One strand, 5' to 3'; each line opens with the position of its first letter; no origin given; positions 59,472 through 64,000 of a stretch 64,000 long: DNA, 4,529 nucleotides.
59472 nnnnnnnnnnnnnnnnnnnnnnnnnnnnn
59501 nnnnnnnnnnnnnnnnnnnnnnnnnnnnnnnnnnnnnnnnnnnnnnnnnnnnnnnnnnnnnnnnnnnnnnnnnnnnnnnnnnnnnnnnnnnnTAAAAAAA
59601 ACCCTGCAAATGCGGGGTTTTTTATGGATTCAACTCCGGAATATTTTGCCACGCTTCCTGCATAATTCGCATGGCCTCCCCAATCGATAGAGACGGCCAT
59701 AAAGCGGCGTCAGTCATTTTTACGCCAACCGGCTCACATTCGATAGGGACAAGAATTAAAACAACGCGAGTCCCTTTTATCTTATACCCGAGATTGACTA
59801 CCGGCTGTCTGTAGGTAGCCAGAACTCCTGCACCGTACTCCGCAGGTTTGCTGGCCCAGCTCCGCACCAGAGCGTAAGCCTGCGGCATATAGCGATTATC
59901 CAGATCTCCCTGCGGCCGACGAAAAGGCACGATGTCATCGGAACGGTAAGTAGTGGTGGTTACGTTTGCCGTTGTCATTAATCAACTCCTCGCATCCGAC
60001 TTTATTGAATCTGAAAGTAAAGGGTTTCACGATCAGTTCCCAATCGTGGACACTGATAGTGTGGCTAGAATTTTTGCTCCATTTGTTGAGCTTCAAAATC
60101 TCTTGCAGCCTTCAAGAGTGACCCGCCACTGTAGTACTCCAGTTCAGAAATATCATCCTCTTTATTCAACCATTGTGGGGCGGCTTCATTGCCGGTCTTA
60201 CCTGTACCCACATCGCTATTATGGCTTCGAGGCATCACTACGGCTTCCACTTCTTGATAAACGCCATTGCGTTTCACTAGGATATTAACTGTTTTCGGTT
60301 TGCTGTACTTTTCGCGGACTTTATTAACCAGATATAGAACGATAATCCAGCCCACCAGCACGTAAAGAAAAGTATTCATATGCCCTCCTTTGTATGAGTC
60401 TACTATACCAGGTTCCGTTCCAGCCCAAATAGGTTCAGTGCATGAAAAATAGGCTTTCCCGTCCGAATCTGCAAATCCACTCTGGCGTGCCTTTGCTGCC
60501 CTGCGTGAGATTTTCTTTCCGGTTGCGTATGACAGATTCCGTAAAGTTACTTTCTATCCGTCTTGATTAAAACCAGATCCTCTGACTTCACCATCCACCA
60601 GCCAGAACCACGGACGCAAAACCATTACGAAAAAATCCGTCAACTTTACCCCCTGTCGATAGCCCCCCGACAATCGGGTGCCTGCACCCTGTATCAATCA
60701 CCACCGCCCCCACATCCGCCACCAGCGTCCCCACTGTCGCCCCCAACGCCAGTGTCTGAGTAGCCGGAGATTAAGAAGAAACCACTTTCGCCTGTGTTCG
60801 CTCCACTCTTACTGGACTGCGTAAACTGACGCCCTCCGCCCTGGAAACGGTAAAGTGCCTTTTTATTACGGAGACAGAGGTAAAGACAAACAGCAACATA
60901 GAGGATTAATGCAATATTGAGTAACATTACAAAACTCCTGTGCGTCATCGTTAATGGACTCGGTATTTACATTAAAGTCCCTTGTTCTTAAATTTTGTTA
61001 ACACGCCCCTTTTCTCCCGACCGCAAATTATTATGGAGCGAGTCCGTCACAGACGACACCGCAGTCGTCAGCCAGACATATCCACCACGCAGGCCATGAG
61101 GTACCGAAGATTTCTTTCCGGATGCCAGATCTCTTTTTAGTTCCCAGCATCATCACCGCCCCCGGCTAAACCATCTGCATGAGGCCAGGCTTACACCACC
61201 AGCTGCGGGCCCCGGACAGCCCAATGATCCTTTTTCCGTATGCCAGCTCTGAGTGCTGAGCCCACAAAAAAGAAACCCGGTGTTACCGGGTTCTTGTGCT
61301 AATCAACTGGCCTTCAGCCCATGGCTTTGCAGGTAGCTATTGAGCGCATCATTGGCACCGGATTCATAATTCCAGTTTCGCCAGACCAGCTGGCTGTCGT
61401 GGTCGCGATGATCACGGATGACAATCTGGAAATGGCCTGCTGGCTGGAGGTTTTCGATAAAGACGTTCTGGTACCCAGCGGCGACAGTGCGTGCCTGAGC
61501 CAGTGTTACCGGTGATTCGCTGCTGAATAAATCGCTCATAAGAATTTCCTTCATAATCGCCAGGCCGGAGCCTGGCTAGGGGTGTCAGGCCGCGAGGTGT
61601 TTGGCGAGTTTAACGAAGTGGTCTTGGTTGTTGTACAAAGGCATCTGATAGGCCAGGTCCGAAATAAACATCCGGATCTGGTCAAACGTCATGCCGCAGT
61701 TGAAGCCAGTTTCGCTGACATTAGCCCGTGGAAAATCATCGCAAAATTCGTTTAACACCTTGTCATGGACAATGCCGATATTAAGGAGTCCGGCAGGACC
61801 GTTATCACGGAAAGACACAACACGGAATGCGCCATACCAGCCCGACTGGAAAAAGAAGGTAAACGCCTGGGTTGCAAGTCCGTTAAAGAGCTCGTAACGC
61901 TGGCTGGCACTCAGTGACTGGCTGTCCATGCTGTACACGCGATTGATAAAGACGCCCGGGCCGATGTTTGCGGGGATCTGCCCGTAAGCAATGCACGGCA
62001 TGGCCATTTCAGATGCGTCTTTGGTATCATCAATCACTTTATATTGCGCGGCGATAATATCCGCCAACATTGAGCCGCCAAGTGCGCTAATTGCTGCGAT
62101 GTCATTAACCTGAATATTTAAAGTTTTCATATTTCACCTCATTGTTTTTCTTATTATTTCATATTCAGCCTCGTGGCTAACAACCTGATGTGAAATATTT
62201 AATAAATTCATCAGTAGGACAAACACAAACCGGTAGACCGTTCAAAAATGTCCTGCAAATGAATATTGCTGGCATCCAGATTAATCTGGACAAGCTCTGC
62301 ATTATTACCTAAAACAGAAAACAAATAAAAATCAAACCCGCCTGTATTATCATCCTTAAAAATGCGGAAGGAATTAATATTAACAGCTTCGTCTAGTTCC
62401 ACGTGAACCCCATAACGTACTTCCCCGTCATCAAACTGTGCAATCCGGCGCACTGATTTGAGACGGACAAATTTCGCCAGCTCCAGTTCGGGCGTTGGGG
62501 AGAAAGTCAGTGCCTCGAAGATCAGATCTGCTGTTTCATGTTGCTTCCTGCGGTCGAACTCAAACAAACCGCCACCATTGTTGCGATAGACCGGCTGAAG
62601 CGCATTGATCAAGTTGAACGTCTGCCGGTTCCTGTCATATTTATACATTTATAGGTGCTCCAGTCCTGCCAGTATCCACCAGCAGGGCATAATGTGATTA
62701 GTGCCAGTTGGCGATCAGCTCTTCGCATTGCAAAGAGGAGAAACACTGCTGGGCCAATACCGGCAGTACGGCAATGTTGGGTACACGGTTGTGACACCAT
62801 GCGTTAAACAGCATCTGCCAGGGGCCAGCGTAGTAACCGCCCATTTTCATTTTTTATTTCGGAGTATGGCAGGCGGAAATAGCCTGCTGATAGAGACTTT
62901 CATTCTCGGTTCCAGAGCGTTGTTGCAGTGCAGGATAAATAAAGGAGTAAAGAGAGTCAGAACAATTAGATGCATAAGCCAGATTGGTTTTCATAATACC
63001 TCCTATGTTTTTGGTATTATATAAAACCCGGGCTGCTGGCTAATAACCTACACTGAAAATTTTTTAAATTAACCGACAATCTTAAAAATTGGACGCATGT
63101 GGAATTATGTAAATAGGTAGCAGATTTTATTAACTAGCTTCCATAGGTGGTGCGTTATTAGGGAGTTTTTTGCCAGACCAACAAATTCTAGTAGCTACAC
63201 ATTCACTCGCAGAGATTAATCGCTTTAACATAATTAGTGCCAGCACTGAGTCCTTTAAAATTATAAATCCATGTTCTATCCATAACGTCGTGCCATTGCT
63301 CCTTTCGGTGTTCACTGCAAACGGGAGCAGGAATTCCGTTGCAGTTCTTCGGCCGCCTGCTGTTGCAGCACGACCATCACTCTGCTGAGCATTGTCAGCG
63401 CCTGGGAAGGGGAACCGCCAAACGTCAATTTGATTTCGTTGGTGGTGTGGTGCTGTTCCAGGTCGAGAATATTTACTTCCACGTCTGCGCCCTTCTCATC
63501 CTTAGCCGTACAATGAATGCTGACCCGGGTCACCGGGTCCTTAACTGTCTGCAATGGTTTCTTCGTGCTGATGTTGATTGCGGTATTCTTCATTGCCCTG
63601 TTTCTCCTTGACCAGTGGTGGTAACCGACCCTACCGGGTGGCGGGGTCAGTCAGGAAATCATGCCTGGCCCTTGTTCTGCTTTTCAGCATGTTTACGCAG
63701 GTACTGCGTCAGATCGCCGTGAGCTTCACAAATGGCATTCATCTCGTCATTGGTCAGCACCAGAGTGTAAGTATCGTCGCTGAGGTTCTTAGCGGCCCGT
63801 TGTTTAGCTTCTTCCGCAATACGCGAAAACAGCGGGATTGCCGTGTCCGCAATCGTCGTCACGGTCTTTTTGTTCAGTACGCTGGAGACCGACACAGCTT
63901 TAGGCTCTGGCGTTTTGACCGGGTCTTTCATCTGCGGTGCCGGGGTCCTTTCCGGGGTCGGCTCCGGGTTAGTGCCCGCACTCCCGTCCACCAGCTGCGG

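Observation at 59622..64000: Convergent block of nine or more small uncharacterised genes next to the transfer operon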

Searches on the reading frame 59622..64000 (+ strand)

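Call 6: search_protein_families(proteins=[L001:16038-17243:-], library=ncbifam, max_evalue=0.1)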
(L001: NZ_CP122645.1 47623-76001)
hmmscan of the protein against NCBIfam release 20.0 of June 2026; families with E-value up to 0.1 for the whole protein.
L001:16038-17243:- (401 aa): 3 families
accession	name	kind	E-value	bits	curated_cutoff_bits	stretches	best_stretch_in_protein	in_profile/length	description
TIGR00180.1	parB_part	domain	3.3e-05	23.7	58.45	1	148-207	102-161/186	ParB/RepB/Spo0J family partition protein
TIGR04285.1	nucleoid_noc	exception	0.024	14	315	1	149-208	97-154/255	nucleoid occlusion protein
NF052657.1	RIprotDnaBBac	equivalog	0.035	12.8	800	1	66-166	231-328/473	replicative helicase loading/DNA remodeling protein DnaB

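Call 7: search_protein_families(proteins=[L001:16038-17243:-], library=phrogs, max_evalue=0.1)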
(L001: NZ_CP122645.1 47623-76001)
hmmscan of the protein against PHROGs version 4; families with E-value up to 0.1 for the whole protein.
L001:16038-17243:- (401 aa): 1 family
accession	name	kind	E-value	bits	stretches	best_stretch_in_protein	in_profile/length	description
phrog_1033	-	DNA, RNA and nucleotide metabolism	8.1e-18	66.3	1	19-270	23-256/334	ParB-like partition protein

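Call 8: search_protein_families(proteins=[L001:16038-17243:-], library=padloc, max_evalue=0.1)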
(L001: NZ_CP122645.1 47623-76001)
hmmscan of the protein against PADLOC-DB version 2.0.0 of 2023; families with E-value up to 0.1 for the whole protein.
L001:16038-17243:- (401 aa): 0 families

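Call 43: search_solved_structures(query=L001:16038-17243:-, max_evalue=0.1)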
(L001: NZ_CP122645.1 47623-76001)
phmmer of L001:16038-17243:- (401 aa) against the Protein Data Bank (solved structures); distinct sequences matched with E-value up to 0.1: 4.
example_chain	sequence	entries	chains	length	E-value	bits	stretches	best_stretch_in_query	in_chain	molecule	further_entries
6s6h_A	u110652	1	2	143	0.00033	23.6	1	147-209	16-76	Chromosome-partitioning protein ParB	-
6t1f_A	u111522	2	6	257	0.001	22.1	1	146-209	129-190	Chromosome-partitioning protein ParB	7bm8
6sdk_A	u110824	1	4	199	0.0049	19.8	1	149-209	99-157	Stage 0 sporulation protein J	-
29km_A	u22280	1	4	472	0.011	18.6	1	66-166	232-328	Replicative helicase loading/DNA remodeling protein DnaB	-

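Call 56: profile_search(protein=L001:16038-17243:-)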
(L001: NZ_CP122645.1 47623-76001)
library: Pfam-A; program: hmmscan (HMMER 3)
A. the first sequence (401 residues): domains with independent E <= 10: 3; with E <= 0.001: 1
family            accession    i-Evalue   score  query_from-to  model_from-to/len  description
HTH_ParB          PF17762.8     3.3e-05    24.4     149-209         3-61/102  ParB HTH domain
4HB_MCP_1         PF12729.13        1.2     9.1     222-255       109-142/181  Four helix bundle sensory module for signal transduction
TAF10             PF03540.19        4.2     8.0     317-383        30-93/102  Transcription initiation factor TFIID 23-30kDa subunit

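Call 98: search_protein_families(proteins=[L001:17726-17926:+, L001:18614-19219:-, L001:19433-19714:-, L001:20058-20381:-], library=ncbifam, max_evalue=0.01)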
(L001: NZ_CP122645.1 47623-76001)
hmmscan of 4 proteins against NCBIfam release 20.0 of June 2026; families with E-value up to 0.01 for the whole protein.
L001:17726-17926:+ (66 aa): 0 families

L001:18614-19219:- (201 aa): 0 families

L001:19433-19714:- (93 aa): 0 families

L001:20058-20381:- (107 aa): 0 families

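Call 114: search_dna_similar(query=L001:16038-17243:-, collection=plasmids, mode=protein, rows=spread, max_rows=25, max_evalue=0.00001)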
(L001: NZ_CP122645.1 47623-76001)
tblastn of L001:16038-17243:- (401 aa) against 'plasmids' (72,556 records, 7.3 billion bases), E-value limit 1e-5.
Records with a match: 2402; places in all: 5504; records where one place covers at least 80% of the query: 1768.
Best place of each record, by identity: >=99% 203; 90-95% 59; 60-80% 985; <60% 1155.
By first word of the organism name: Klebsiella 744; Escherichia 598; Salmonella 458; Enterobacter 319; Citrobacter 114; Raoultella 28; Providencia 28; Leclercia 15; Serratia 12; Enterobacteriaceae 9; and 24 more.
By predicted mobility (MOB-suite, as given by PLSDB): conjugative 2149; non-mobilizable 225; mobilizable 28.
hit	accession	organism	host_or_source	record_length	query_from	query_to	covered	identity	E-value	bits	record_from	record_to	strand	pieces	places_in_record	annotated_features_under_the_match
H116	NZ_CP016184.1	Escherichia coli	Pig faecal swab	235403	1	401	100%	100.0%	0e+0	822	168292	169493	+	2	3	hypothetical protein (x2)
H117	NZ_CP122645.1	Escherichia coli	Sus scrofa,feces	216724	1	401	100%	100.0%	0e+0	819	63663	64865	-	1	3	DNA-binding protein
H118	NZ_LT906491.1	Salmonella enterica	-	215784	1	401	100%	99.8%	0e+0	816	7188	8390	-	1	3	hypothetical protein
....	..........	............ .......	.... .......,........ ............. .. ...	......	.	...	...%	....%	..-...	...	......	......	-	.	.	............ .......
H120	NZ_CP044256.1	Salmonella enterica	Animal feed,bulk pig ear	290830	1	401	100%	65.5%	6e-163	513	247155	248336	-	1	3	hypothetical protein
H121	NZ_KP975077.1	Enterobacter cloacae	Homo sapiens,Surveillance swab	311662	1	401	100%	65.5%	6e-163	513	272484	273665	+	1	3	hypothetical protein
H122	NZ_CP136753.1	Citrobacter koseri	-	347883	1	401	100%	65.5%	6e-163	513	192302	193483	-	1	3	hypothetical protein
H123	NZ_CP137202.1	Citrobacter freundii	Homo sapiens,sputum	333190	1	401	100%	65.3%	1e-161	509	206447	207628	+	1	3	DNA-binding protein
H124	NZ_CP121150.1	Escherichia coli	chicken,pure culture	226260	1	401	100%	64.8%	4e-162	511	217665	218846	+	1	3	hypothetical protein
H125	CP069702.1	Escherichia coli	chicken,pure culture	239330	1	401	100%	64.8%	4e-162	511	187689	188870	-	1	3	DNA-binding protein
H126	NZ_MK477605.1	Salmonella enterica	Homo sapiens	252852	1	401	100%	64.8%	4e-162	511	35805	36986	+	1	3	hypothetical protein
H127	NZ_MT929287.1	Escherichia coli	-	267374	1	401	100%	64.8%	4e-162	511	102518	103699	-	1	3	hypothetical protein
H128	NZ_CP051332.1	Salmonella enterica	bovine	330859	1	401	100%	64.8%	4e-162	511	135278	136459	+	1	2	hypothetical protein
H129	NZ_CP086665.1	Klebsiella pneumoniae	Homo sapiens,Cell culture,intestine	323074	2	400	100%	36.6%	1e-63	228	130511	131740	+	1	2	hypothetical protein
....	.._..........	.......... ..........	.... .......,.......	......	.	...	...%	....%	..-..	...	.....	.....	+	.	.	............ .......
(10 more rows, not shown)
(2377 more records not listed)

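Call 116: get_annotated_region(hit=H129, flank=12000)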
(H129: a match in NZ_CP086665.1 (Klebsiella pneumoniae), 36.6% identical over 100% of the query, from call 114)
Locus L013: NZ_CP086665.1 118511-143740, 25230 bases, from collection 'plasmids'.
description: Klebsiella pneumoniae strain SCPM-O-B-8912 (11PKP/19a) plasmid pOXA-48, complete sequence
organism: Klebsiella pneumoniae (NCBI taxid 573)
taxonomy: Bacteria; Pseudomonadota; Gammaproteobacteria; Enterobacterales; Enterobacteriaceae; Klebsiella; Klebsiella pneumoniae
host: -; source: Homo sapiens,Cell culture,intestine; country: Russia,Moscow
typing (MOB-suite, as given by PLSDB): conjugative; replicon IncHI1B; relaxase MOBH; mating-pair formation MPF_F
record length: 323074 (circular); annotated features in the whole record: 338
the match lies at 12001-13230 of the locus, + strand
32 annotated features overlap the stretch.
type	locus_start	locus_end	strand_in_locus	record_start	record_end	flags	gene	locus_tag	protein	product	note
CDS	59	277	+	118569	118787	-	-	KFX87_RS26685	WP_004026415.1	hypothetical protein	-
CDS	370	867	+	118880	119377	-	-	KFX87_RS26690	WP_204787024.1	hypothetical protein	-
CDS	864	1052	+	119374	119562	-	-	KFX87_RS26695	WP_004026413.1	hypothetical protein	-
CDS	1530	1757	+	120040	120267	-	-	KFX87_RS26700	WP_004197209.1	hypothetical protein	-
CDS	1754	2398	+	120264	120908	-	-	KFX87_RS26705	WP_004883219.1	hypothetical protein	-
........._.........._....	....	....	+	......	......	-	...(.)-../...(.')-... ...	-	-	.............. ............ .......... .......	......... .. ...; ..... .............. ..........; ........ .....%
CDS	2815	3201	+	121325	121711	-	-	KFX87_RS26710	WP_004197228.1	hypothetical protein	-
CDS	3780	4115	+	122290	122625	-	-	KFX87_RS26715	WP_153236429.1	hypothetical protein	-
CDS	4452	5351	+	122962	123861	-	-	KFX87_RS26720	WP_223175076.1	hypothetical protein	-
CDS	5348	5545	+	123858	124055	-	-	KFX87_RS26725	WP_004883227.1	hypothetical protein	-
CDS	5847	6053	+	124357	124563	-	-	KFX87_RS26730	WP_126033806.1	hypothetical protein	-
CDS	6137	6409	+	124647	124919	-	-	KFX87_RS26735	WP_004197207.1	hypothetical protein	-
CDS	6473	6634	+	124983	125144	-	-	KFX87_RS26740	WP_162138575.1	hypothetical protein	-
CDS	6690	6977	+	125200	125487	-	-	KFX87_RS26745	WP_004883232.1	hypothetical protein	-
CDS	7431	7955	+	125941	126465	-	-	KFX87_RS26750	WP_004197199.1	hypothetical protein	-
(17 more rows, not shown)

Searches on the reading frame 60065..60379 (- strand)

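Call 6: search_protein_families(proteins=[window:60065-60379:-], library=ncbifam, max_evalue=0.1)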
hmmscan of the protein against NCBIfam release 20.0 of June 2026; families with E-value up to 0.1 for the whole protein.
window:60065-60379:- (104 aa): 0 families

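Call 7: search_protein_families(proteins=[window:60065-60379:-], library=phrogs, max_evalue=0.1)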
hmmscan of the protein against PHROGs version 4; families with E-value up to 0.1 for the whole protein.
window:60065-60379:- (104 aa): 1 family
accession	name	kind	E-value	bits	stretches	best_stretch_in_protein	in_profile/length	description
phrog_23067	-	unknown function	0.075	14.3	1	3-45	6-51/109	-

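Call 8: search_protein_families(proteins=[window:60065-60379:-], library=padloc, max_evalue=0.1)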
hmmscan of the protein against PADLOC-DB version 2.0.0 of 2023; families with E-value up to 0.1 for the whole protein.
window:60065-60379:- (104 aa): 0 families

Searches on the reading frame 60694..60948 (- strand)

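Call 6: search_protein_families(proteins=[window:60694-60948:-], library=ncbifam, max_evalue=0.1)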
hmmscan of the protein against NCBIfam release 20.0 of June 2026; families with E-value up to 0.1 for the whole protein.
window:60694-60948:- (84 aa): 0 families

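Call 7: search_protein_families(proteins=[window:60694-60948:-], library=phrogs, max_evalue=0.1)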
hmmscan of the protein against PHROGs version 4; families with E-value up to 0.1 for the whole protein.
window:60694-60948:- (84 aa): 1 family
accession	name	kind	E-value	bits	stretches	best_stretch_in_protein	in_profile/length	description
phrog_12950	-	unknown function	0.02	15.9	1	13-29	5-21/71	-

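Call 8: search_protein_families(proteins=[window:60694-60948:-], library=padloc, max_evalue=0.1)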
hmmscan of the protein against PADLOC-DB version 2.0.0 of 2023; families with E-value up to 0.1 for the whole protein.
window:60694-60948:- (84 aa): 0 families
